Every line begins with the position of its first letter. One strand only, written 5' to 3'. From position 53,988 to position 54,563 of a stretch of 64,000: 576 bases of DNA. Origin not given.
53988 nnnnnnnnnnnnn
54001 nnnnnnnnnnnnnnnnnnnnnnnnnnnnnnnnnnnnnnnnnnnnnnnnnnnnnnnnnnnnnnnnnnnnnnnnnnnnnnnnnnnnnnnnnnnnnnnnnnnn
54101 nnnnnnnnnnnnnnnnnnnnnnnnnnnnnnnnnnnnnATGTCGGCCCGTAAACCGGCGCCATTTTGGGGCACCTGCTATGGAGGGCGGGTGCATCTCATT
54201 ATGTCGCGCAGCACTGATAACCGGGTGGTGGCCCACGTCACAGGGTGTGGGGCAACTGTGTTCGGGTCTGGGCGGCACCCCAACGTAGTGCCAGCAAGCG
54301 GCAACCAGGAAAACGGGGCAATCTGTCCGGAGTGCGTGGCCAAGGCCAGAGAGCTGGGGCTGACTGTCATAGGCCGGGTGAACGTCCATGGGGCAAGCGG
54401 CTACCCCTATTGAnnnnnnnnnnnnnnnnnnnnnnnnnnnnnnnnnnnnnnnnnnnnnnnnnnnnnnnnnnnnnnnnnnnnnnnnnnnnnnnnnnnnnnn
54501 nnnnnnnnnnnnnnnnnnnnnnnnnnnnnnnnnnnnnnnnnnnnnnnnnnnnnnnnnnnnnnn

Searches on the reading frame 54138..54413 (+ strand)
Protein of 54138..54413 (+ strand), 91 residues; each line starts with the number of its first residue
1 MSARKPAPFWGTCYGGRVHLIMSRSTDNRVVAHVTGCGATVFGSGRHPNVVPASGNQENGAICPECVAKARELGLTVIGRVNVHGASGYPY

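Call 123: search_protein_families(library=pfam, max_evalue=0.1, proteins=[window:54138-54413:+])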
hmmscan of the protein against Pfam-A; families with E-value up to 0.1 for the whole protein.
window:54138-54413:+ (91 aa): 2 families
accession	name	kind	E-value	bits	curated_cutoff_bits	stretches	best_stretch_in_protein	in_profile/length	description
PF06689.19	zf-C4_ClpX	-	0.045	14.1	27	1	58-72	20-35/39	ClpX C4-type zinc finger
PF14188.11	DUF4311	-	0.07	13.4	27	1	2-39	142-179/212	Domain of unknown function (DUF4311)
